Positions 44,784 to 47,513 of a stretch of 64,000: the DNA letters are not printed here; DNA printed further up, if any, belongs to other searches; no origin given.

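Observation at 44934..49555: NAD-type formate dehydrogenase operon interrupted by a GH1 beta-glucosidase, with the FdhA C-terminal domain missing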

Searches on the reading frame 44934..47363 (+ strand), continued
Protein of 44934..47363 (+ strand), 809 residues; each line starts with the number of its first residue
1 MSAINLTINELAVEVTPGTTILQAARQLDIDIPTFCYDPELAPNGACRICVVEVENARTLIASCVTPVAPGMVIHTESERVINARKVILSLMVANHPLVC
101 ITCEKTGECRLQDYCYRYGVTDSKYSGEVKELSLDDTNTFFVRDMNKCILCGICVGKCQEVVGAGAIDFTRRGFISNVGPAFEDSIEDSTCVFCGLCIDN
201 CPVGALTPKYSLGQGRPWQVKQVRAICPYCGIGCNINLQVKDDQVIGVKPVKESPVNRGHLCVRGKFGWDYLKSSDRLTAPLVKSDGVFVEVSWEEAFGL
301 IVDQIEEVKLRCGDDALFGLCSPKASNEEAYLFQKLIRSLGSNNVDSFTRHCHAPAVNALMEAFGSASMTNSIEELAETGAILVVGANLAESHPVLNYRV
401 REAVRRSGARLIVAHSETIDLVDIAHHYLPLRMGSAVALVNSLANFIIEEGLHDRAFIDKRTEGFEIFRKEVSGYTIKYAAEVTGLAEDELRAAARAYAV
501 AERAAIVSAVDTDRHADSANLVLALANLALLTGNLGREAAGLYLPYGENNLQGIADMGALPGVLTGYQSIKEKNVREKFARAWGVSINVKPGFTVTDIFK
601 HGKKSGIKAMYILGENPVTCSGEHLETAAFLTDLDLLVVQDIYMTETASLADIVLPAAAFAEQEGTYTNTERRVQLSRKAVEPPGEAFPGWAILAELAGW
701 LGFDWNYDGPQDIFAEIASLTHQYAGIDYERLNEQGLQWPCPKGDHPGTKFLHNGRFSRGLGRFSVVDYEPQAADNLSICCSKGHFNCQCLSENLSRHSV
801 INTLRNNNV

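Call 40: find_encoding_contigs(protein=P0063, flank=8000, max_places=1)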
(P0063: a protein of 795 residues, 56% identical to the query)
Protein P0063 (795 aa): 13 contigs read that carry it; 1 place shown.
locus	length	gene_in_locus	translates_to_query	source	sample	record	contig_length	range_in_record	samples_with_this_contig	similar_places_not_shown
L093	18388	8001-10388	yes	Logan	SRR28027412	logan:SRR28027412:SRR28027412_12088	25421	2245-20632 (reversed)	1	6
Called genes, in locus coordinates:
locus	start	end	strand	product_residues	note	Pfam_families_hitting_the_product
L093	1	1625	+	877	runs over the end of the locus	PF00202:Aminotran_3, PF01488:Shikimate_DH (weak)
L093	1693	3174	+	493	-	PF00587:tRNA-synt_2b, PF03129:HGTP_anticodon, PF09180:ProRS-C_1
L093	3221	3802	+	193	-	PF01812:5-FTHF_cyc-lig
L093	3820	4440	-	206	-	PF00440:TetR_N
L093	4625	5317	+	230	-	PF00149:Metallophos, PF12850:Metallophos_2 (weak)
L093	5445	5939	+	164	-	PF01257:2Fe-2S_thioredx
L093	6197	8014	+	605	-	PF01257:2Fe-2S_thioredx (weak), PF01512:Complex1_51K, PF10589:NADH_4Fe-4S, PF00037:Fer4, PF12838:Fer4_7 (weak), PF13187:Fer4_9 (weak), PF13237:Fer4_10, PF14697:Fer4_21, +2 more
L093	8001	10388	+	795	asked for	PF00111:Fer2 (weak), PF13510:Fer2_4, PF00037:Fer4 (faint), PF10588:NADH-G_4Fe-4S_3, PF12838:Fer4_7 (weak), PF22117:Fer4_Nqo3, PF04879:Molybdop_Fe4S4, PF00384:Molybdopterin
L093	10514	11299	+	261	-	PF02634:FdhD-NarQ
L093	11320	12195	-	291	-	-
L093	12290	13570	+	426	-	PF00275:EPSP_synthase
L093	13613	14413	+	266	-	PF02811:PHP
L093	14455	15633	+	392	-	PF01264:Chorismate_synt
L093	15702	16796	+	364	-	PF00465:Fe-ADH, PF13685:Fe-ADH_2, PF01761:DHQ_synthase, PF24621:DHQS_C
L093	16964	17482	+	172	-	-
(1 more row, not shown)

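Call 41: predict_structure(alignment_id=A2)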
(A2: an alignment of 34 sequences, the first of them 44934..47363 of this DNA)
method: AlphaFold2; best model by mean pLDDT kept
length: 809 residues; sequences in the alignment: 34
mean_pLDDT: 69.3   pTM: 0.59
mean pLDDT of the five models: 69.3, 62.0, 61.9, 50.7, 50.2
residues with pLDDT >= 90: 139; 70-90: 303; 50-70: 209; < 50: 158
segments of 3 or more residues with pLDDT < 50: 96-108, 130-132, 143-167, 174-207, 210-220, 227-233, 257-276, 512-516, 773-809
pLDDT, mean of each block of 10 residues (from residue 1): 84 88 85 65 58 80 75 86 79 51 48 70 53 54 45 42 42 45 38 37 42 38 53 53 52 52 39 50 68 83 92 91 79 91 78 67 70 78 85 78 91 86 90 85 95 91 93 92 89 93 84 57 90 77 68 60 63 81 84 78 84 76 71 89 66 75 67 67 66 90 86 86 74 67 54 65 84 35 36 30 31
secondary structure, 60 per line:
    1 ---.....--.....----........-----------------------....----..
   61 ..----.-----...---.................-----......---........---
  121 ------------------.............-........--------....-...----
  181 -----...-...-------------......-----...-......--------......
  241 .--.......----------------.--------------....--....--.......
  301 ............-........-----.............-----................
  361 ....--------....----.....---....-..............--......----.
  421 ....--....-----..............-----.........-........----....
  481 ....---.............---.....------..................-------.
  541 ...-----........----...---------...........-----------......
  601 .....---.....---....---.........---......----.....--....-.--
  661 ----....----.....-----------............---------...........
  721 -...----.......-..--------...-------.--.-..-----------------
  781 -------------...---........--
elements in order (helices of 4 or more, strands of 3 or more residues): E4-8 E11-15 H21-27 E51-54 E59-62 E73-75 H79-95 H101-106 H110-117 H139-151 H153-160 H169-172 E174-176 E206-208 E221-226 E235-241 E244-250 E282-285 E288-291 H294-312 E317-321 H327-339 E345-347 H348-364 H373-376 E381-385 H389-392 H394-407 E410-415 H420-424 E427-430 H436-449 H455-461 H465-472 H477-484 H488-500 E504-508 H515-532 E540-543 H549-556 H573-583 H595-605 E609-613 H617-620 H624-632 E636-641 H646-650 E653-656 E665-668 E673-677 H690-700 H710-720 H729-735 H800-807
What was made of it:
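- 47244..47363 (+): C-terminal tail (residues 771-809) with the conserved CxC (C788, C790) and S-x2-M-x2-RSVI motif, plus the TAA stop. AlphaFold2 gives it pLDDT below 50 (call 41).
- Tried and rejected: AlphaFold2 on a 34-sequence alignment gave a mediocre model (mean pLDDT 69, pTM 0.59), and the tail had pLDDT below 50 (call 41).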

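Call 46: find_encoding_contigs(protein=P0068, flank=8000, max_places=1)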
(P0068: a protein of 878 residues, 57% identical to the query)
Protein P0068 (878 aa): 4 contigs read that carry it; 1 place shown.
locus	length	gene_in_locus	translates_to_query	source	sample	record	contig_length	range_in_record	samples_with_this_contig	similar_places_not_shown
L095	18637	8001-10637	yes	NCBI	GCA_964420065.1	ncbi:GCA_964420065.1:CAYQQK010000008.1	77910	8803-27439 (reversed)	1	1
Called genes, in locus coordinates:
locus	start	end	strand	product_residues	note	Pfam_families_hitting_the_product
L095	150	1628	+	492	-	PF00587:tRNA-synt_2b, PF03129:HGTP_anticodon, PF09180:ProRS-C_1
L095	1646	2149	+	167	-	PF01812:5-FTHF_cyc-lig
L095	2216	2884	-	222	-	PF00440:TetR_N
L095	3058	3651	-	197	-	PF07486:Hydrolase_2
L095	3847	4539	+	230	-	PF00149:Metallophos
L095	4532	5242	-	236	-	PF01694:Rhomboid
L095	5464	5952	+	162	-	PF01257:2Fe-2S_thioredx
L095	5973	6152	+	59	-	-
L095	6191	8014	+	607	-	PF01257:2Fe-2S_thioredx (weak), PF01512:Complex1_51K, PF10531:SLBB (weak), PF10589:NADH_4Fe-4S, PF00037:Fer4, PF12837:Fer4_6 (weak), PF12838:Fer4_7 (weak), PF13237:Fer4_10, +4 more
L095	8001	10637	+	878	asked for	PF00111:Fer2, PF13510:Fer2_4, PF10588:NADH-G_4Fe-4S_3, PF12838:Fer4_7 (weak), PF22117:Fer4_Nqo3 (weak), PF04879:Molybdop_Fe4S4, PF00384:Molybdopterin, PF01568:Molydop_binding, +1 more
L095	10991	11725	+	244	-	PF02308:MgtC, PF01842:ACT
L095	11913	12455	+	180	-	PF05848:CtsR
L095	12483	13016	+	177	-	PF02151:UVR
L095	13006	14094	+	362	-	PF00217:ATP-gua_Ptrans, PF27454:McsB_C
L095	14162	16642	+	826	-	PF02861:Clp_N, PF00004:AAA, PF13191:AAA_16 (weak), PF17871:AAA_lid_9, PF07724:AAA_2, PF00004:AAA, PF07728:AAA_5, PF10431:ClpB_D2-small, +8 more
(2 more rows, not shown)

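Call 47: find_encoding_contigs(protein=P0070, flank=8000, max_places=1)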
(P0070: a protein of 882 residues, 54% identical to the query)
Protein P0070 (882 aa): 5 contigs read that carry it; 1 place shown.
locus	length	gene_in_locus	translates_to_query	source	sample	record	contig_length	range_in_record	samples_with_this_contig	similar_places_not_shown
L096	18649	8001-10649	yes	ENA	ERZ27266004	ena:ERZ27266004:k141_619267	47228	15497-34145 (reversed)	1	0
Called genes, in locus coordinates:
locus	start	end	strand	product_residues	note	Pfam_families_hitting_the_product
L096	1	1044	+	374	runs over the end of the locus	PF04015:DUF362, PF14697:Fer4_21 (faint), PF12797:Fer4_2 (faint), PF25160:LdpA_Fe-S-bd (faint), PF00037:Fer4 (faint), PF12837:Fer4_6 (faint), PF12838:Fer4_7, PF13237:Fer4_10 (weak)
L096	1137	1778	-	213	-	PF00440:TetR_N, PF21313:EthR_C (weak)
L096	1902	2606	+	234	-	PF00149:Metallophos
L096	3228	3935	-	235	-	PF01694:Rhomboid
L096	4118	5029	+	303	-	PF01545:Cation_efflux, PF16916:ZT_dimer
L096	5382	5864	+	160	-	PF01257:2Fe-2S_thioredx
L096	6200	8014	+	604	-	PF01257:2Fe-2S_thioredx (weak), PF01512:Complex1_51K, PF10589:NADH_4Fe-4S, PF12838:Fer4_7 (weak), PF13187:Fer4_9 (weak), PF13237:Fer4_10 (weak), PF14697:Fer4_21 (weak), PF00037:Fer4 (weak)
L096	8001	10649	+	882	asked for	PF00111:Fer2, PF13510:Fer2_4, PF10588:NADH-G_4Fe-4S_3, PF22117:Fer4_Nqo3, PF14697:Fer4_21, PF04879:Molybdop_Fe4S4, PF00384:Molybdopterin, PF01568:Molydop_binding, +2 more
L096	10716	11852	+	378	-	PF00248:Aldo_ket_red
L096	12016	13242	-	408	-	PF12679:ABC2_membrane_2, PF12698:ABC2_membrane_3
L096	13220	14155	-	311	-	PF00005:ABC_tran, PF13304:AAA_21 (weak), PF13732:DrrA1-3_C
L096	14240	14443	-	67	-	PF12844:HTH_19, PF13443:HTH_26, PF13560:HTH_31, PF01381:HTH_3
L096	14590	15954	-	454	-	PF03448:MgtE_N, PF00571:CBS, PF01769:MgtE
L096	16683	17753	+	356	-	-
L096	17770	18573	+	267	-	PF02634:FdhD-NarQ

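Call 59: fold_search(model_id=the predicted structure, library=pdb)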
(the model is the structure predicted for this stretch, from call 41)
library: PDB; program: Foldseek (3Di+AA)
matches with E <= 10: 902; with E <= 0.001: 228
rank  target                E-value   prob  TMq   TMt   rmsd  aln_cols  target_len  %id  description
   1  7vw6_A                8.7e-56  1.00  0.58  0.52  30.9       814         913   36  Cryo-EM Structure of Formate Dehydrogenase 1 from Methylorubrum extorquens AM1 (released 2022-06-01)
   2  8j83_A                3.7e-55  1.00  0.58  0.52  30.5       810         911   36  Crystal structure of formate dehydrogenase from Methylorubrum extorquens AM1 (released 2023-10-11)
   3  9ktl_A                1.2e-54  1.00  0.58  0.49  30.6       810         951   35  Cryo-EM structure of reduced form of formate dehydrogenase from Rhodobacter aestuarii (RaFDH) with NADH (released 2025-06-18)
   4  7xqw_A                3.7e-53  1.00  0.58  0.59  30.7       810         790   36  Formate dehydrogenase (FDH) from Methylobacterium extorquens AM1 (MeFDH1) (released 2023-08-09)
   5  8rqz_C                1.6e-52  1.00  0.58  0.48  30.8       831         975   32  Crystal structure of Molybdenum bispyranopterin guanine dinucleotide formate dehydrogenases ForCE1 from Bacillus subti (released 2025-08-06)
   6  6tg9_A                5.0e-52  1.00  0.58  0.50  30.8       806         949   34  Cryo-EM Structure of NADH reduced form of NAD+-dependent Formate Dehydrogenase from Rhodobacter capsulatus (released 2020-04-22)
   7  7e5z_A                1.2e-47  1.00  0.57  0.60  31.1       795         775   37  Dehydrogenase holoenzyme (released 2022-02-23)
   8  1fdi                  1.8e-45  1.00  0.58  0.65  11.7       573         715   37  OXIDIZED FORM OF FORMATE DEHYDROGENASE H FROM E. COLI COMPLEXED WITH THE INHIBITOR NITRITE (released 1997-08-20)
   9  7qv7_S                5.2e-45  1.00  0.58  0.81  11.9       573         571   40  Cryo-EM structure of Hydrogen-dependent CO2 reductase. (released 2022-07-06)
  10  1aa6                  1.2e-44  1.00  0.58  0.66  11.7       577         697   37  REDUCED FORM OF FORMATE DEHYDROGENASE H FROM E. COLI (released 1997-08-20)
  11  7z0t_A                2.4e-44  1.00  0.58  0.66  11.7       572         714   37  Structure of the Escherichia coli formate hydrogenlyase complex (aerobic preparation, composite structure) (released 2022-09-28)
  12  7bkb_D                8.7e-44  1.00  0.56  0.82  12.0       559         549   39  Formate dehydrogenase - heterodisulfide reductase - formylmethanofuran dehydrogenase complex from Methanospirillum hun (released 2021-09-29)
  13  2v45                  1.0e-36  1.00  0.57  0.63  11.6       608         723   26  A New Catalytic Mechanism of Periplasmic Nitrate Reductase from Desulfovibrio desulfuricans ATCC 27774 from Crystallogra (released 2008-03-18)
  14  2jio                  3.0e-36  1.00  0.57  0.63  11.6       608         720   26  A New Catalytic Mechanism of Periplasmic Nitrate Reductase from Desulfovibrio desulfuricans ATCC 27774 from Crystallogra (released 2008-03-18)
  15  2nap                  1.3e-35  1.00  0.57  0.63  11.7       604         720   25  DISSIMILATORY NITRATE REDUCTASE (NAP) FROM DESULFOVIBRIO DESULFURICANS (released 1999-09-19)
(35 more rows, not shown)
